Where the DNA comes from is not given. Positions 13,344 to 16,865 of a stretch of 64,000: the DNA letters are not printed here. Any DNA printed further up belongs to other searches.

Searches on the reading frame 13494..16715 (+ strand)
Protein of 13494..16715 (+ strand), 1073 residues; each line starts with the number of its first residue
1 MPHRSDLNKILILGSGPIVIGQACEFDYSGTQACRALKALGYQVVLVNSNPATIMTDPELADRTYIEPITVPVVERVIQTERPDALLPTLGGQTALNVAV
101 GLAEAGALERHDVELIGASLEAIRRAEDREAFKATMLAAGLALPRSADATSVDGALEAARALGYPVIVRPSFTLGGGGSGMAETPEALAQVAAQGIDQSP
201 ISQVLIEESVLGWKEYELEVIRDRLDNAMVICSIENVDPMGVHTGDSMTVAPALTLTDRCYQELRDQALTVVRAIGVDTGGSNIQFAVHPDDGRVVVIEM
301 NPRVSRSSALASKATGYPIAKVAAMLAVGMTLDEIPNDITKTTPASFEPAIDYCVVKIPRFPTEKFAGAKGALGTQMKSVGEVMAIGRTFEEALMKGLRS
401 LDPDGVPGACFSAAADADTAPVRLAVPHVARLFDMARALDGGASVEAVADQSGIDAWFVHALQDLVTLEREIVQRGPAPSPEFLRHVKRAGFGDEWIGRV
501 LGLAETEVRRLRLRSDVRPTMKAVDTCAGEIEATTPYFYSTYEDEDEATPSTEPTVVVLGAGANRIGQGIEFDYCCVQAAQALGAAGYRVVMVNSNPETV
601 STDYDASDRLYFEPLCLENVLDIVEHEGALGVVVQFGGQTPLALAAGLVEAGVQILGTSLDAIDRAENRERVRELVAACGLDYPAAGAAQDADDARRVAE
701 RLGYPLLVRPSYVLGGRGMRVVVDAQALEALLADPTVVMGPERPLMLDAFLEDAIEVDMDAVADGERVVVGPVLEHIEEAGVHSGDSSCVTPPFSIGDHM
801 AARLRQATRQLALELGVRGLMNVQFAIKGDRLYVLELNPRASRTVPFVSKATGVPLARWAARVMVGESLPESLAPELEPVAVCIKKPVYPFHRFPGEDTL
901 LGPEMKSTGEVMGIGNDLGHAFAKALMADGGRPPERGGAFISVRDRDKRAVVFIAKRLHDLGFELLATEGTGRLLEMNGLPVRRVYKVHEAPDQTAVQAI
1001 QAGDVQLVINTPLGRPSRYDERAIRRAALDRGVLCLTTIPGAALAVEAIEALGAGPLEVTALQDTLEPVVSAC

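Call 41: find_homologous_proteins(query=window:13494-16715:+, max_evalue=1e-200)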
Query window:13494-16715:+ (1073 aa): 7983 proteins with E <= 1e-200 among 8000 candidates; the best 120 are listed.
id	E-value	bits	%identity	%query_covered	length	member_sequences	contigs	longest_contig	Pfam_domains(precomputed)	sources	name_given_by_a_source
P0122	0.0e+0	2365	100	100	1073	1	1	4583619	PF25596.2,PF02142.28,PF15632.12,PF02786.23,PF02787.26,PF02222.28,PF02655.20,PF07478.19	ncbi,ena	-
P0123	0.0e+0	1516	68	99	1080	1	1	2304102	PF25596.2,PF02142.28,PF13535.12,PF15632.12,PF02786.23,PF02787.26,PF02222.28,PF02655.20,PF07478.19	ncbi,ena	-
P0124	0.0e+0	1510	67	99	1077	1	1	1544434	PF25596.2,PF02142.28,PF13535.12,PF15632.12,PF02786.23,PF02787.26,PF02222.28,PF02655.20,PF07478.19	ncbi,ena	-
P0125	0.0e+0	1498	67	99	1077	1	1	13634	PF25596.2,PF02142.28,PF13535.12,PF15632.12,PF02786.23,PF02787.26,PF02222.28,PF02655.20,PF07478.19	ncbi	-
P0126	0.0e+0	1498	66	99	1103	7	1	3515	PF25596.2,PF02142.28,PF13535.12,PF15632.12,PF02786.23,PF02787.26,PF02222.28,PF02655.20,PF07478.19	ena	-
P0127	0.0e+0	1496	66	99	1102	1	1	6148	PF25596.2,PF02142.28,PF13535.12,PF15632.12,PF02786.23,PF02787.26,PF02222.28,PF02655.20,PF07478.19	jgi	jgi:carbamoyl-phosphate synthase large subunit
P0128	0.0e+0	1463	64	99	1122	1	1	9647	PF25596.2,PF02142.28,PF15632.12,PF02786.23,PF02787.26,PF02222.28,PF02655.20,PF07478.19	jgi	jgi:carbamoyl-phosphate synthase large subunit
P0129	0.0e+0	1390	61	99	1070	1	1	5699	PF25596.2,PF02142.28,PF15632.12,PF13549.12,PF02786.23,PF02787.26,PF02222.28,PF02655.20,PF01071.25,PF07478.19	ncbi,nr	ncbi:MAG TPA: carbamoyl-phosphate synthase large subunit [Candidatus Limnocylindria bacterium]|nr:ca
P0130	0.0e+0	1388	62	99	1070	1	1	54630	PF25596.2,PF02142.28,PF13535.12,PF15632.12,PF02786.23,PF02787.26,PF02222.28,PF02655.20,PF07478.19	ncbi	-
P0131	0.0e+0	1387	61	99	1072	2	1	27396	PF25596.2,PF02142.28,PF13535.12,PF15632.12,PF02786.23,PF02787.26,PF02222.28,PF02655.20,PF07478.19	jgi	jgi:carbamoyl-phosphate synthase large subunit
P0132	0.0e+0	1383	62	99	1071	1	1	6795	PF25596.2,PF02142.28,PF15632.12,PF13549.12,PF02786.23,PF02787.26,PF02222.28,PF07478.19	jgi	jgi:carbamoyl-phosphate synthase large subunit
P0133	0.0e+0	1382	61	99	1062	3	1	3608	PF25596.2,PF02142.28,PF13535.12,PF15632.12,PF13549.12,PF02786.23,PF02787.26,PF02222.28,PF02655.20,PF07478.19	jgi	jgi:carbamoyl-phosphate synthase large subunit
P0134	0.0e+0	1381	61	99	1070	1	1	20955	PF25596.2,PF02142.28,PF13535.12,PF15632.12,PF02786.23,PF02787.26,PF02222.28,PF02655.20,PF07478.19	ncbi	-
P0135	0.0e+0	1379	60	99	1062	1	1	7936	PF25596.2,PF02142.28,PF13535.12,PF15632.12,PF02786.23,PF02787.26,PF02222.28,PF02655.20,PF07478.19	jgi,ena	-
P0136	0.0e+0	1379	61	99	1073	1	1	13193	PF25596.2,PF02142.28,PF13535.12,PF15632.12,PF02786.23,PF02787.26,PF02222.28,PF02655.20,PF07478.19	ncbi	ncbi:MAG: carbamoyl-phosphate synthase large subunit [Candidatus Eiseniibacteriota bacterium]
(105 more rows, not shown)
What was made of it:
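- Tried and rejected: The best relatives are 64-68% identical and unnamed, followed by a plateau at about 60% that includes sequences labelled Eisenbacteria (call 41).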
